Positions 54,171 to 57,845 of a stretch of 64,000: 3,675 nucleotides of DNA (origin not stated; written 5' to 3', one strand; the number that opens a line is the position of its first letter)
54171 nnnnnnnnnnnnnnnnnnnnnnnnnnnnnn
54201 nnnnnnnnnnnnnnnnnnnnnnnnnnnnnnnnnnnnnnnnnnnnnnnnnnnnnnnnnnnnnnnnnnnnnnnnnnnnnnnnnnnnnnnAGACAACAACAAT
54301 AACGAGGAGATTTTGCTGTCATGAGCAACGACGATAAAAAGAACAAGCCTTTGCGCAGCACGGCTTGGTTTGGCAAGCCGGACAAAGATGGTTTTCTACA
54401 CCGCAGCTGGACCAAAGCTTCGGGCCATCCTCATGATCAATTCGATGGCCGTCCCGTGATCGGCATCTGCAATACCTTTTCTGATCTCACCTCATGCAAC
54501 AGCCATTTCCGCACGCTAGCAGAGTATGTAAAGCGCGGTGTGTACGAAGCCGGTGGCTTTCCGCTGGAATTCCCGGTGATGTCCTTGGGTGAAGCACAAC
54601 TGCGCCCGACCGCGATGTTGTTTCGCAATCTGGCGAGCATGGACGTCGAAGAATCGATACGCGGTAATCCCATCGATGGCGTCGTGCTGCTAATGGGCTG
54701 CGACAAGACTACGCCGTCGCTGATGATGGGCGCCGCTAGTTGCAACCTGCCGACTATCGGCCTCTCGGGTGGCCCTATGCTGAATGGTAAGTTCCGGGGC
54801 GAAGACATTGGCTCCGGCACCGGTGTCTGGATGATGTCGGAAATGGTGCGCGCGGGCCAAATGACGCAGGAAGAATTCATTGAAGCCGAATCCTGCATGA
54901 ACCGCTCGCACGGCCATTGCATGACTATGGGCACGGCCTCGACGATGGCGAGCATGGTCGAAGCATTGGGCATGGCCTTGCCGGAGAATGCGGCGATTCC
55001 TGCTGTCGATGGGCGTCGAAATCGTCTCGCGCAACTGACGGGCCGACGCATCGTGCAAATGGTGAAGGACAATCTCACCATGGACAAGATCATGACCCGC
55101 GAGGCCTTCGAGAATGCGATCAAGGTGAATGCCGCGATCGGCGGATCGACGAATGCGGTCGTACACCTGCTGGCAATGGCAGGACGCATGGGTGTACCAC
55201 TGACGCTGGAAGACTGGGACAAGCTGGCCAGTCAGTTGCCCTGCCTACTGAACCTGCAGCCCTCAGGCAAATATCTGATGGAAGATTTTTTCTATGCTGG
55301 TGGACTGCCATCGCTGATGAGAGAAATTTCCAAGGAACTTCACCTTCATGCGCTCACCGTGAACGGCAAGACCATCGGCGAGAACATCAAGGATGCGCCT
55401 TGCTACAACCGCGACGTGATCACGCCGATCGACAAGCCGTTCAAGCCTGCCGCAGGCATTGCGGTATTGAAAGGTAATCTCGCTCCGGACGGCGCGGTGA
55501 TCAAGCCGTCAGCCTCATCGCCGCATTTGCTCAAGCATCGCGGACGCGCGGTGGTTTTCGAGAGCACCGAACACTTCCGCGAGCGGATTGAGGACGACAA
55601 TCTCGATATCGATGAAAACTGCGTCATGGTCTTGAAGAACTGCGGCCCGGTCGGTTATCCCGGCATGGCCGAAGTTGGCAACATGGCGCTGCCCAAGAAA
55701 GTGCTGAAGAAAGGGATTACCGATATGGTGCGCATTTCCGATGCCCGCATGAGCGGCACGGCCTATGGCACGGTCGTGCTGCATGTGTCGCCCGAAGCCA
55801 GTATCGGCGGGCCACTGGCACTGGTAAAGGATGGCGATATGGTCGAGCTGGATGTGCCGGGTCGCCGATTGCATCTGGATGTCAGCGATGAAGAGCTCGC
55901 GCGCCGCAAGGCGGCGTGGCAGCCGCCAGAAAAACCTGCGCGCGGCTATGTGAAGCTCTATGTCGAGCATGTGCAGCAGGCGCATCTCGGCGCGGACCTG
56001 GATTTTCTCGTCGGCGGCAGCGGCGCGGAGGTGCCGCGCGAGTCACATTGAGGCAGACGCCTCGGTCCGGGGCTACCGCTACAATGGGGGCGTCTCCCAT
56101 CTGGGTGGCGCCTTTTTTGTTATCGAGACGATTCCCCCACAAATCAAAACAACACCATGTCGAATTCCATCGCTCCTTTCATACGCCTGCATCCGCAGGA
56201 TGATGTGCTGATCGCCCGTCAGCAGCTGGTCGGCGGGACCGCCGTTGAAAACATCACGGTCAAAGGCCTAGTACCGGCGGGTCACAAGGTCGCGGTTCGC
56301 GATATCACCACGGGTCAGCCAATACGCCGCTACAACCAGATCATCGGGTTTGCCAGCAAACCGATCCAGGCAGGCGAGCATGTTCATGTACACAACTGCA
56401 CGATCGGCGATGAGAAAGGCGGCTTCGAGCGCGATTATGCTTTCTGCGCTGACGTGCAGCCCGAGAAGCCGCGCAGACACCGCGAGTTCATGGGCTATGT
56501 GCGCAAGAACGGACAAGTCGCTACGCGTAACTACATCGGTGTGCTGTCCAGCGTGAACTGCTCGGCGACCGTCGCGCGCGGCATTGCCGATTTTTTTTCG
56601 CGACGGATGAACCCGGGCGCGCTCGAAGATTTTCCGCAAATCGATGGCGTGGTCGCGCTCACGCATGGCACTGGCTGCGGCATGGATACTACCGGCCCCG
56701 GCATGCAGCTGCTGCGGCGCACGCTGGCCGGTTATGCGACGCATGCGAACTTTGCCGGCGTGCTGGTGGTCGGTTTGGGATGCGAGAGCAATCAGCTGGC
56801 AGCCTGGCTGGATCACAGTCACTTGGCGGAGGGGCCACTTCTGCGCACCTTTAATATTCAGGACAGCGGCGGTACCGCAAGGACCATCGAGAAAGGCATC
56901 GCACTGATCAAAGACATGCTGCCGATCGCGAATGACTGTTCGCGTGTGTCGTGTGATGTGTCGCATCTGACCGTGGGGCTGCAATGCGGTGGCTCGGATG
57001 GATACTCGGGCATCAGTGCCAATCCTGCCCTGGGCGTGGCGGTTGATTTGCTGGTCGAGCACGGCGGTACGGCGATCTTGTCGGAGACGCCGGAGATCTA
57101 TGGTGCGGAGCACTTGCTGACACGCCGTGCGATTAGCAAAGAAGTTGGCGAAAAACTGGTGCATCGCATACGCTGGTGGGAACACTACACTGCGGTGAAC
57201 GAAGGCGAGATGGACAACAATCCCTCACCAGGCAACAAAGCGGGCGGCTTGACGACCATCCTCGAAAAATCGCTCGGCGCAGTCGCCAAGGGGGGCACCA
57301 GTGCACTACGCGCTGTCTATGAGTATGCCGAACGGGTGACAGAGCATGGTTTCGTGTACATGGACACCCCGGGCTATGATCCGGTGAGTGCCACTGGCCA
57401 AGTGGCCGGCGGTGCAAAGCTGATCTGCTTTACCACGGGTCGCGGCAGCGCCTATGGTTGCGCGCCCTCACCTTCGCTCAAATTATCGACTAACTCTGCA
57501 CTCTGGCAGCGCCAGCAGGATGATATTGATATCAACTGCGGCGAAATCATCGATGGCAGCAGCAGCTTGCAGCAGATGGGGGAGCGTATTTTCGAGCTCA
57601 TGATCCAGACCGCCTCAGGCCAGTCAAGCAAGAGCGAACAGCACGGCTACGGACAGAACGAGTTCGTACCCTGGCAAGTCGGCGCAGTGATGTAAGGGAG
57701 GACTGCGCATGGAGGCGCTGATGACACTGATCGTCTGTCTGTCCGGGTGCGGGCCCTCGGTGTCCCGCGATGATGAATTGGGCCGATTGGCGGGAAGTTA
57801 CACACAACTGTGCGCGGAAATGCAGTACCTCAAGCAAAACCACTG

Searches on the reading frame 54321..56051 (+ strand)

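Call 3: search_protein_families(library=pfam, proteins=[window:54321-56051:+], max_evalue=0.01)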
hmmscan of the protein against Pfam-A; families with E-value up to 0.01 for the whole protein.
window:54321-56051:+ (576 aa): 2 families
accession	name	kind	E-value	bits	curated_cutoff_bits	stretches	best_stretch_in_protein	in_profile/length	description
PF00920.27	ILVD_EDD_N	-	6.4e-111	370.9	27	1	44-355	1-316/316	Dihydroxy-acid/6-phosphogluconate dehydratase N-terminal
PF24877.1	ILV_EDD_C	-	3.8e-67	225.8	27.7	1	365-558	1-191/191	Dihydroxy-acid/6-phosphogluconate dehydratase C-terminal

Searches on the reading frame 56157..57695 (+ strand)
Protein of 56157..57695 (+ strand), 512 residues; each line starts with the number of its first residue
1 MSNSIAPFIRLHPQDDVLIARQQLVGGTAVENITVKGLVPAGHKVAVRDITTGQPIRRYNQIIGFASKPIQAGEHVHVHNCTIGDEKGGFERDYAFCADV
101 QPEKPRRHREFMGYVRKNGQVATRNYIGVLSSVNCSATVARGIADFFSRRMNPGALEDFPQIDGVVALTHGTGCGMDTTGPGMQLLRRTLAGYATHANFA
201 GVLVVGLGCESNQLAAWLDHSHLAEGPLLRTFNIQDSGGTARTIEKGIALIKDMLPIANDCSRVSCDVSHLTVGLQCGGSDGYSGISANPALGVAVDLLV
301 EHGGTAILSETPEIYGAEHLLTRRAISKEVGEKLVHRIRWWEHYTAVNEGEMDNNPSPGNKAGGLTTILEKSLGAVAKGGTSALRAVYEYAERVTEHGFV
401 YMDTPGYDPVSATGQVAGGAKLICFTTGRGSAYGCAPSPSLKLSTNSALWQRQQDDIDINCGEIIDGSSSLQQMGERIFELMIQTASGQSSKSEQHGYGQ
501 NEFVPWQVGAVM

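Call 3: search_protein_families(library=pfam, proteins=[window:56157-57695:+], max_evalue=0.01)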
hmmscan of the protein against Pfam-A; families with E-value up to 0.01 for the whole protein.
window:56157-57695:+ (512 aa): 3 families
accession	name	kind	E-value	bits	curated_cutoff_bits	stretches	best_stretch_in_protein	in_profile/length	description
PF20629.2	GD_AH_C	-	2.7e-104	348.2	26.8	1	268-510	1-241/242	D-galactarate/Altronate dehydratase, C-terminal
PF04295.18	GD_AH_second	-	1.8e-44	151.5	27.3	1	113-259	1-136/136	D-galactarate dehydratase/Altronate hydrolase, second domain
PF08666.17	SAF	-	6.5e-07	30.2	21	1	15-80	1-61/63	SAF domain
